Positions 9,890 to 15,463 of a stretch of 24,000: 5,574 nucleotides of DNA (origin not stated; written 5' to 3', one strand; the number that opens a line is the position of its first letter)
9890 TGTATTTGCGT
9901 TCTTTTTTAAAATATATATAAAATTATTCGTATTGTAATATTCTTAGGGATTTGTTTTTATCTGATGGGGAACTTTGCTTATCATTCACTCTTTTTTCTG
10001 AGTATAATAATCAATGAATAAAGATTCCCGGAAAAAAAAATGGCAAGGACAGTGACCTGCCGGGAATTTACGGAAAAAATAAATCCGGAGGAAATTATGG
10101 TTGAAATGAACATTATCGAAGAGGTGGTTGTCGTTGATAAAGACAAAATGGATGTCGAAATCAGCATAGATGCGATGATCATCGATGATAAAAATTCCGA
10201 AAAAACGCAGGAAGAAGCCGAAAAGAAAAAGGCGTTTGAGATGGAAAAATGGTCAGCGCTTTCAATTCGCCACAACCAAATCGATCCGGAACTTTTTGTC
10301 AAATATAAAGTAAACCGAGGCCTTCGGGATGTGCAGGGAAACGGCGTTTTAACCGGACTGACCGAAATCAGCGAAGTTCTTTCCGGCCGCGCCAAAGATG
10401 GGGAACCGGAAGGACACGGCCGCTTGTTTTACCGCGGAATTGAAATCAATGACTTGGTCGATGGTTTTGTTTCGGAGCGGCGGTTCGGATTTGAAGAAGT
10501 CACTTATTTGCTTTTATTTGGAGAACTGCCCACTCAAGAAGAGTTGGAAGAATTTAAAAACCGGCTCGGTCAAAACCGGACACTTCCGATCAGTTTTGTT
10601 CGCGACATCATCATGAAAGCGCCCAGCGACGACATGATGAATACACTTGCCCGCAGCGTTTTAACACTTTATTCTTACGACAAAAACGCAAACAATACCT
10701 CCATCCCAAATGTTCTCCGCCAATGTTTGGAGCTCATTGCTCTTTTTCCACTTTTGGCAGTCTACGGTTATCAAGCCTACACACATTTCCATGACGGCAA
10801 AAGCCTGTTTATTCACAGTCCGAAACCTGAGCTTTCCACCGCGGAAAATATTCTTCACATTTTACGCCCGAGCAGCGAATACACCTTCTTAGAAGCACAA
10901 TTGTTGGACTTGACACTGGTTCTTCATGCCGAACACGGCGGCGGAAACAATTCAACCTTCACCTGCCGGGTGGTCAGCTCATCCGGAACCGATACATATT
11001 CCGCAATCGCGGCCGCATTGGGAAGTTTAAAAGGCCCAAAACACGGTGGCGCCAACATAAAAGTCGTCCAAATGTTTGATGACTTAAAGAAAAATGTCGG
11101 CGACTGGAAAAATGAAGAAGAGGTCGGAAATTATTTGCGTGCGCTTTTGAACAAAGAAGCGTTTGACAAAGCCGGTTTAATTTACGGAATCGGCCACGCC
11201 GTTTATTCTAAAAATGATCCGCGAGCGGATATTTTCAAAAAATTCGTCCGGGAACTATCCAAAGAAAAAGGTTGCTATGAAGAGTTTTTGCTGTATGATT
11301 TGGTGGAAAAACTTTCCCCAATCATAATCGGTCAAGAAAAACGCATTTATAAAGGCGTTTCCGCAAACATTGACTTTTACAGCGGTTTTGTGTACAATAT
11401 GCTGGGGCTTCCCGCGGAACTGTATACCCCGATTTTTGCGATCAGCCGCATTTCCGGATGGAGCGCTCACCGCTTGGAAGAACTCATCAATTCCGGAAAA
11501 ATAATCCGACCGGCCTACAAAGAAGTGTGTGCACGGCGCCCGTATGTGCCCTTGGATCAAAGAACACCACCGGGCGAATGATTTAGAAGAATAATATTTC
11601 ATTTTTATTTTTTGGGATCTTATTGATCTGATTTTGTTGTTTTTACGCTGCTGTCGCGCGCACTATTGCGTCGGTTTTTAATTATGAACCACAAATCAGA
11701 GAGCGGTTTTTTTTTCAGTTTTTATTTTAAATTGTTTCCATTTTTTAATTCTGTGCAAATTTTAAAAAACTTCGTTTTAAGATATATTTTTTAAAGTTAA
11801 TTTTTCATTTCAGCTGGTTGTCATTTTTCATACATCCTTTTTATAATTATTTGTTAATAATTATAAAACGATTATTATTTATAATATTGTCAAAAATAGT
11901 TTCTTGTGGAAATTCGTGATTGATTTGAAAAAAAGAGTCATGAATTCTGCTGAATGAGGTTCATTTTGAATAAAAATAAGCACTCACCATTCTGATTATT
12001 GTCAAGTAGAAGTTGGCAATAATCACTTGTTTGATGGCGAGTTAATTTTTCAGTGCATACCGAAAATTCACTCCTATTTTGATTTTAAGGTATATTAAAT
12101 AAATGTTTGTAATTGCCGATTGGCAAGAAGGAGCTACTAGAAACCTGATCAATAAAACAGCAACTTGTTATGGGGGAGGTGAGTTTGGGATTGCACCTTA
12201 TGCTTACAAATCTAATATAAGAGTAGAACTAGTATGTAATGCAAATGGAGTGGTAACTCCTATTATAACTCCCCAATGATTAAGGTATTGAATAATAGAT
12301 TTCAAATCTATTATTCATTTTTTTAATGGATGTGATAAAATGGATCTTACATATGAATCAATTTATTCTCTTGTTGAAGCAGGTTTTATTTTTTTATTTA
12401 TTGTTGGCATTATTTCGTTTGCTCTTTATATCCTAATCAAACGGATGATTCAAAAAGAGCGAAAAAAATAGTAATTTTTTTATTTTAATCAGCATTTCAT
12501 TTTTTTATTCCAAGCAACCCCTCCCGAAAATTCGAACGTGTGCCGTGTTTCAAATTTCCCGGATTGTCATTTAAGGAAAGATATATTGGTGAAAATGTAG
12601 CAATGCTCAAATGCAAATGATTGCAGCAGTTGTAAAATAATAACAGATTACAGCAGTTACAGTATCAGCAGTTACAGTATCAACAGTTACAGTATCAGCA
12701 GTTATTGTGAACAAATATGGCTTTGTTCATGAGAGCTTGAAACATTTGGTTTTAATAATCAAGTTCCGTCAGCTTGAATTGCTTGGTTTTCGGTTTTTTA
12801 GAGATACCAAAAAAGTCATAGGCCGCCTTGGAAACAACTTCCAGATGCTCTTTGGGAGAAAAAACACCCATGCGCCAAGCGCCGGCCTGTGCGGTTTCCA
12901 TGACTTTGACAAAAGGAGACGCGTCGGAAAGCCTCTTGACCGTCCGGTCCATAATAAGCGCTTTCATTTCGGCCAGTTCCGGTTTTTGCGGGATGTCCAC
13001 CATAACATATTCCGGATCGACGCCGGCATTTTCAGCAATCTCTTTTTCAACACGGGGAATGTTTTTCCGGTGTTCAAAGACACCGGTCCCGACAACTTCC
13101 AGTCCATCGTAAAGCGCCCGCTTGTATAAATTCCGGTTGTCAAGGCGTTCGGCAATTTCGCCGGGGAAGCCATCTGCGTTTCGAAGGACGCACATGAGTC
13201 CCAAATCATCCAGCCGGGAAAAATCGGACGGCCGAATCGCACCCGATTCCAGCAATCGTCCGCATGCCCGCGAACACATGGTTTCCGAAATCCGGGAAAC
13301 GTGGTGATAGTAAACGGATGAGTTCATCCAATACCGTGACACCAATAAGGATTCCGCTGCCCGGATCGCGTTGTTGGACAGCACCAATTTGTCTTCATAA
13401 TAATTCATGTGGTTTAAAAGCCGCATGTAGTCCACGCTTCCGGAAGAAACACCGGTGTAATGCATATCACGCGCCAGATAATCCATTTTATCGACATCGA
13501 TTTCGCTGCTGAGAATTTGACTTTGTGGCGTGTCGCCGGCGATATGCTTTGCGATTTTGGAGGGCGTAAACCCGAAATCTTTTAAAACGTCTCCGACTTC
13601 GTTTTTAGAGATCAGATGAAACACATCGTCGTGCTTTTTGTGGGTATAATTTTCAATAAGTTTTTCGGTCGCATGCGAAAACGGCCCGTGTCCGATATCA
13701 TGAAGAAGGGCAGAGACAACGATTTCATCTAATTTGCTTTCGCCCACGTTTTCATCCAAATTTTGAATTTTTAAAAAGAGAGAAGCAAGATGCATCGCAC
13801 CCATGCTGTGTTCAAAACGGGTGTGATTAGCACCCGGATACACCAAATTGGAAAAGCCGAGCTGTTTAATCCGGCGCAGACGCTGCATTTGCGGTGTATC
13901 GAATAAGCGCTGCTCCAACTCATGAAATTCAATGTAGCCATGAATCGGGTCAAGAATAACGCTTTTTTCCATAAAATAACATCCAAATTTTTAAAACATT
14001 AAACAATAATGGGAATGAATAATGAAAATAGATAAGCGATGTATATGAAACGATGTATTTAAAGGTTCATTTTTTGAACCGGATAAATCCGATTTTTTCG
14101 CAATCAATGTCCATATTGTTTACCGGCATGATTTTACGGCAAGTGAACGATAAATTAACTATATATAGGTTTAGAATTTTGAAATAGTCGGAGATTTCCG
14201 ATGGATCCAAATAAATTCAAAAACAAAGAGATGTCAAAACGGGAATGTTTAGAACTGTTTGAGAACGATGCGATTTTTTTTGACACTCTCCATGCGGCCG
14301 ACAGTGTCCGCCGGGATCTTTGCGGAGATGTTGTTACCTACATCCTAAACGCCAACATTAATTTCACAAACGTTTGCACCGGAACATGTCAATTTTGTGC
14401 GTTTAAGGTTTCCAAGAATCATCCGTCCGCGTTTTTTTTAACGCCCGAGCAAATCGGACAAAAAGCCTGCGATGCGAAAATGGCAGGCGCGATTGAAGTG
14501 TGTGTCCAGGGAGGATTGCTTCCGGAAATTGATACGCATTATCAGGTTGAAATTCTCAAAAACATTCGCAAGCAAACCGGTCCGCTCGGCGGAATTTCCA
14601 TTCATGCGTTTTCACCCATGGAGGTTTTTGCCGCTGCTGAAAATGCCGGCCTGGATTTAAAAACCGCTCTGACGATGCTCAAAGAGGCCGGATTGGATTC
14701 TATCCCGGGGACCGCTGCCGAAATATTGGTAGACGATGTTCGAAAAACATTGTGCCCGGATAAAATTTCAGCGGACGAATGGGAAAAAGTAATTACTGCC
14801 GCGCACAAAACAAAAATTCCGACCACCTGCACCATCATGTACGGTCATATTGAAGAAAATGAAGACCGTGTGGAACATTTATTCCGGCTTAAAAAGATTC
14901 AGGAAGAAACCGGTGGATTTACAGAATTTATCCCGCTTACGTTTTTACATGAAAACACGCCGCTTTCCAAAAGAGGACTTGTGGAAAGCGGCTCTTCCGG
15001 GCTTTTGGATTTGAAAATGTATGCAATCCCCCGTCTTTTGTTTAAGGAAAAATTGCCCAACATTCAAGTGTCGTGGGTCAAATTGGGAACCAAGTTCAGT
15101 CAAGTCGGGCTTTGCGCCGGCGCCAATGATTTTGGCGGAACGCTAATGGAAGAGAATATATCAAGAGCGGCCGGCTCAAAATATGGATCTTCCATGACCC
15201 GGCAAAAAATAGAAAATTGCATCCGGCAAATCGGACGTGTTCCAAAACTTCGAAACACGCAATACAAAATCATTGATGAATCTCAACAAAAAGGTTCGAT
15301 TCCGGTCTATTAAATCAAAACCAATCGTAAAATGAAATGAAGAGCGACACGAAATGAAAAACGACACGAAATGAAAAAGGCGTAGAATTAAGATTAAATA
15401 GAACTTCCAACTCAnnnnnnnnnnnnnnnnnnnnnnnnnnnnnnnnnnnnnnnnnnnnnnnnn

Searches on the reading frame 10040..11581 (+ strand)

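Call 13: search_protein_families(library=pfam, proteins=[window:10040-11581:+], max_evalue=0.00001)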
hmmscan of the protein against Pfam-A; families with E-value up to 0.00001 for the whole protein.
window:10040-11581:+ (513 aa): 1 family
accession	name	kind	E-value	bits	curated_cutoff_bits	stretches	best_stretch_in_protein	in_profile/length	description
PF00285.26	Citrate_synt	-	3.5e-116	388.6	27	1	101-492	3-357/357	Citrate synthase, C-terminal domain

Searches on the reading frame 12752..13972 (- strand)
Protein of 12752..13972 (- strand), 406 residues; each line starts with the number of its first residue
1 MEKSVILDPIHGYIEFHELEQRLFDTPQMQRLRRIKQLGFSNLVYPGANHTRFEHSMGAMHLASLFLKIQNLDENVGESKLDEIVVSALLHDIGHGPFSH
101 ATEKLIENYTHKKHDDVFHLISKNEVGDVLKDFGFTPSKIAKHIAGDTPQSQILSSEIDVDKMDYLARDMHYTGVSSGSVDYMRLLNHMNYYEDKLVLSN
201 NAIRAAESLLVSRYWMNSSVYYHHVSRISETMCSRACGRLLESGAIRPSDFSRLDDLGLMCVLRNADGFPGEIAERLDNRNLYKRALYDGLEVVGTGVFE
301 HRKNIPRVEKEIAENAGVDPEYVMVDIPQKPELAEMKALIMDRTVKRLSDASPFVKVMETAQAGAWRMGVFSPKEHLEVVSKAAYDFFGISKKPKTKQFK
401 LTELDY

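Call 13: search_protein_families(library=pfam, proteins=[window:12752-13972:-], max_evalue=0.00001)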
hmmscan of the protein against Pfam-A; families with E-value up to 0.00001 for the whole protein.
window:12752-13972:- (406 aa): 2 families
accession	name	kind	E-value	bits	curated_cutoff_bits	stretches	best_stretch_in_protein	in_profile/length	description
PF19276.4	HD_assoc_2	-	3.3e-75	252.8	23.1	1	180-397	1-220/222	HD associated region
PF01966.28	HD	-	5.7e-10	39.9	22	1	52-168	1-115/116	HD domain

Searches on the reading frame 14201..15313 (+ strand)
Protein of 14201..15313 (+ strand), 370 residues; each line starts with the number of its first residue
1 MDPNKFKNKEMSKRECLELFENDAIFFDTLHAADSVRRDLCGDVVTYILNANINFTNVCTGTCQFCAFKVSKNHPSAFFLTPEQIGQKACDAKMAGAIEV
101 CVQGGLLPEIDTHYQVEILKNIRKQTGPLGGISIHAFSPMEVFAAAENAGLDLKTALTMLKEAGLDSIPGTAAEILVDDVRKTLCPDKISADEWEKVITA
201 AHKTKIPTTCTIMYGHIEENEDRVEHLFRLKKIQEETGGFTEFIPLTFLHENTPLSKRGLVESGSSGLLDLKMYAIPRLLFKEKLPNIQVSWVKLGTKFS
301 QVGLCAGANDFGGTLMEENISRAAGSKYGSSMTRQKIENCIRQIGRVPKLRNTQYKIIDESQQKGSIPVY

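Call 13: search_protein_families(library=pfam, proteins=[window:14201-15313:+], max_evalue=0.00001)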
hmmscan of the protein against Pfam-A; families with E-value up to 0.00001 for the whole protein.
window:14201-15313:+ (370 aa): 2 families
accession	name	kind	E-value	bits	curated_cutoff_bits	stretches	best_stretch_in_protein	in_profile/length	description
PF19288.4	CofH_C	-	4.1e-24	85.2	27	1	239-361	3-122/125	CofH/MqnC C-terminal region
PF04055.27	Radical_SAM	-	5e-18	66.3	29.5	1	53-229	1-164/166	Radical SAM superfamily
